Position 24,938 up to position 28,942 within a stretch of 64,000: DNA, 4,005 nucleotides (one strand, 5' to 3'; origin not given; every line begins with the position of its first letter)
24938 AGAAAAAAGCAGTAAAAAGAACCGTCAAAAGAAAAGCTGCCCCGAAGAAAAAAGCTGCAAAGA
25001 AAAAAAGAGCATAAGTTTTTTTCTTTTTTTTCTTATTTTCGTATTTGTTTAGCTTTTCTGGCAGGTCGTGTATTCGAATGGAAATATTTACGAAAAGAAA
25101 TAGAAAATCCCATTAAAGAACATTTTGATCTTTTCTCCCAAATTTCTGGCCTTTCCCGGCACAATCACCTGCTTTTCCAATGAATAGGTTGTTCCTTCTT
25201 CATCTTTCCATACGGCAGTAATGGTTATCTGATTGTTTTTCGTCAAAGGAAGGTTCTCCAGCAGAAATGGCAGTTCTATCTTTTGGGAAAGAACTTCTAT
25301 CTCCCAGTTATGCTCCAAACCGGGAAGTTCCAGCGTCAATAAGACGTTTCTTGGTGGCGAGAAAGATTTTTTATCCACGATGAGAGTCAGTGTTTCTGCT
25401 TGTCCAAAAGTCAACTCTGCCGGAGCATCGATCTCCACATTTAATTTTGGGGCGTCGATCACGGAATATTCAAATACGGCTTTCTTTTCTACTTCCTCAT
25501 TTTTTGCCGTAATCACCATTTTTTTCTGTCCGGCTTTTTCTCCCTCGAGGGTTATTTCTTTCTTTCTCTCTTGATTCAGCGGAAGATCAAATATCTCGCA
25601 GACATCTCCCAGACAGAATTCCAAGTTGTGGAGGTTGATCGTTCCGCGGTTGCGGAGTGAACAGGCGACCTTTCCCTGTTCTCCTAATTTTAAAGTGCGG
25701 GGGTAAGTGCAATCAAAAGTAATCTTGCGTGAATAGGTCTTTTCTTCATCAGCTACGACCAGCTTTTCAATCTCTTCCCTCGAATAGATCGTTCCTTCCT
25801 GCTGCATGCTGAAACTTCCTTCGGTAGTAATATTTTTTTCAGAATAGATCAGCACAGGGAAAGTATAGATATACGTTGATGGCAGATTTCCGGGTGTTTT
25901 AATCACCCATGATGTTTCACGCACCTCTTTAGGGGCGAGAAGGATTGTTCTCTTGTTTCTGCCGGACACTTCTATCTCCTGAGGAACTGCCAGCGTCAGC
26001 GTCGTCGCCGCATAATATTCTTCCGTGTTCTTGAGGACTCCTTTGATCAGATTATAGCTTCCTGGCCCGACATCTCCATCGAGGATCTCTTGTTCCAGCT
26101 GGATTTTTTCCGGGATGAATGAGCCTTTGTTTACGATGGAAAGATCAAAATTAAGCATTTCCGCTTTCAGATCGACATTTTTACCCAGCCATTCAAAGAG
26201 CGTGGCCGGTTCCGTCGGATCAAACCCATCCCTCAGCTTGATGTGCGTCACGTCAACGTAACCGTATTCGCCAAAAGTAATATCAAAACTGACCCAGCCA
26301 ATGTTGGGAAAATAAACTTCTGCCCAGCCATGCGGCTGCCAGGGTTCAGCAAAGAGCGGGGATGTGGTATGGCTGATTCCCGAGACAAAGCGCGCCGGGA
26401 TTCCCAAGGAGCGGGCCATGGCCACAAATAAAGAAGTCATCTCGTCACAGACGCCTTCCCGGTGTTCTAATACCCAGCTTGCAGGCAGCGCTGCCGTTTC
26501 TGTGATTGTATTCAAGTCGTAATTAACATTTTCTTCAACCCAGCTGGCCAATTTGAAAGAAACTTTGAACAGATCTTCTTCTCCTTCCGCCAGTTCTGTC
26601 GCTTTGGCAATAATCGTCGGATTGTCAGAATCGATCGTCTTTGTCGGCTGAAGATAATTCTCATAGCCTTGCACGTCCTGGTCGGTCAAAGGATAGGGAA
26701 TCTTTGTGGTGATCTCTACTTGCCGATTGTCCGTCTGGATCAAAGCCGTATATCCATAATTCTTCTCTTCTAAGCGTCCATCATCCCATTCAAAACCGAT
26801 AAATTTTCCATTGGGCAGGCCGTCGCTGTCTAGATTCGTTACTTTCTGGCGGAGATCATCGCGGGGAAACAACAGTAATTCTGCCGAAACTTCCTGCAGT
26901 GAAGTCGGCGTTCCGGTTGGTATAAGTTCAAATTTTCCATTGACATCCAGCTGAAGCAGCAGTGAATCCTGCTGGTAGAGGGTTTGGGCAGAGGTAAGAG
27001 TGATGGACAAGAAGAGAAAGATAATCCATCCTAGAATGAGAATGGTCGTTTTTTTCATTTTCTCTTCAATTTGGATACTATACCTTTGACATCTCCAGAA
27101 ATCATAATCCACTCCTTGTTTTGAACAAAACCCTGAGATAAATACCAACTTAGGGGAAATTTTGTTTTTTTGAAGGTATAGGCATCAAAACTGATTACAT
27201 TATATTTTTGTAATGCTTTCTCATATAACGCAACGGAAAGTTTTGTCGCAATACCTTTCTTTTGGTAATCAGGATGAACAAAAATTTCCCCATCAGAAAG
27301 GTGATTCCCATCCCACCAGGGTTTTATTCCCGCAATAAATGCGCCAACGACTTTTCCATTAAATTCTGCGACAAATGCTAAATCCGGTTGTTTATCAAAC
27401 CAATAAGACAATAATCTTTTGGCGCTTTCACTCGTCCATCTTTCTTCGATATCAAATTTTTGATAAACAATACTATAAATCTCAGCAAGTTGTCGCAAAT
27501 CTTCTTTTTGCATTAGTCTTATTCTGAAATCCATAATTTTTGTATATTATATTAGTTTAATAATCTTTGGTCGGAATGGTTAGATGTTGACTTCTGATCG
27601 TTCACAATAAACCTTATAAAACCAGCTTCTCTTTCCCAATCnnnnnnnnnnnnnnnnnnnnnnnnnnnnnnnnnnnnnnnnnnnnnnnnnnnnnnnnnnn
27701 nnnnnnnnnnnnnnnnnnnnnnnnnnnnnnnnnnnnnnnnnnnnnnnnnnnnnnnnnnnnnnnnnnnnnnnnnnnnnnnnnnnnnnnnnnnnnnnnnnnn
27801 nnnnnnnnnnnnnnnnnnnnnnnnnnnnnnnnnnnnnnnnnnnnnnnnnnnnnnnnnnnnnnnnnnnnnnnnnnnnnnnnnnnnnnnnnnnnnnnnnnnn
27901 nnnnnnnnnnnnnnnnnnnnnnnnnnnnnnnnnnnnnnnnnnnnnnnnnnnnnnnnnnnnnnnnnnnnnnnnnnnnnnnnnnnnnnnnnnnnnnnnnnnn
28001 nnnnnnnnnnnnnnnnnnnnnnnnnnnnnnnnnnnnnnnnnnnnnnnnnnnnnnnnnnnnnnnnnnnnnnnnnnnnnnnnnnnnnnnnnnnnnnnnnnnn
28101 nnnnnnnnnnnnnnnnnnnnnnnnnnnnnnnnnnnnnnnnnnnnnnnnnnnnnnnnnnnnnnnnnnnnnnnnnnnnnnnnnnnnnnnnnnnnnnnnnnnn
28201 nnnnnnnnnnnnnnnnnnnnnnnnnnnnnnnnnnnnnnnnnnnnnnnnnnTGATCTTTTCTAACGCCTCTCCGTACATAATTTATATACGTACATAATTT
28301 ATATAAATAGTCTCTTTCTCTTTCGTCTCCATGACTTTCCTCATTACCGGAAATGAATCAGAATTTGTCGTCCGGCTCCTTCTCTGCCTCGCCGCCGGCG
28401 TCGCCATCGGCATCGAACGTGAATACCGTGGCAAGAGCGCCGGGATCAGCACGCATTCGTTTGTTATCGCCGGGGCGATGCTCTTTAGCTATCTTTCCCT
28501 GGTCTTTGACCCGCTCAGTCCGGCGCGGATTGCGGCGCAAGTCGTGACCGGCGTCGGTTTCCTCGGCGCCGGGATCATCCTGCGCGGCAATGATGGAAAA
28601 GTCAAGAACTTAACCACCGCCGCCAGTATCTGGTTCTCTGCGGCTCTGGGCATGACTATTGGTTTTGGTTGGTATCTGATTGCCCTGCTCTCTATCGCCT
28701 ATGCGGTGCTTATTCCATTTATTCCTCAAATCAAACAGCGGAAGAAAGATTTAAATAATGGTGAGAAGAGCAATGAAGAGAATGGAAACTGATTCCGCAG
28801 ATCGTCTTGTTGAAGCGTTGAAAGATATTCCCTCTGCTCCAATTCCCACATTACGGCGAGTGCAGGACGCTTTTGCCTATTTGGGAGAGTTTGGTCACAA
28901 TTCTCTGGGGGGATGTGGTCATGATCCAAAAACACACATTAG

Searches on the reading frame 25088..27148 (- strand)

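Call 46: search_protein_families(library=pfam, proteins=[window:25088-27148:-], max_evalue=0.00001)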
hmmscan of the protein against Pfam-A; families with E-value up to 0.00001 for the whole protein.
window:25088-27148:- (686 aa): 1 family
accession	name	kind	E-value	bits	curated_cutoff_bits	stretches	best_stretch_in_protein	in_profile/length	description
PF01841.26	Transglut_core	-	8.1e-26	90.9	23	1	183-289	4-107/108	Transglutaminase-like superfamily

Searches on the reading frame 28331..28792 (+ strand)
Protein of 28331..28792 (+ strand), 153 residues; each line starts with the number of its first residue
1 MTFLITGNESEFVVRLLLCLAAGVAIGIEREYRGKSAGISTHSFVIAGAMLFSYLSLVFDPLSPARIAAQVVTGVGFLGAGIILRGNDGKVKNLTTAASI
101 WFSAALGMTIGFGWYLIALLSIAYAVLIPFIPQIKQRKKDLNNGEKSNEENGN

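Call 66: search_protein_families(library=pfam, proteins=[window:28331-28792:+], max_evalue=0.00001)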
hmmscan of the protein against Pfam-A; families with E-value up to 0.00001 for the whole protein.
window:28331-28792:+ (153 aa): 1 family
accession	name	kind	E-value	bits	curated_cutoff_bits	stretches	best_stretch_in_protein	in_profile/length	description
PF02308.21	MgtC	-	2.2e-32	112.4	31.4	1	16-128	1-111/121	MgtC family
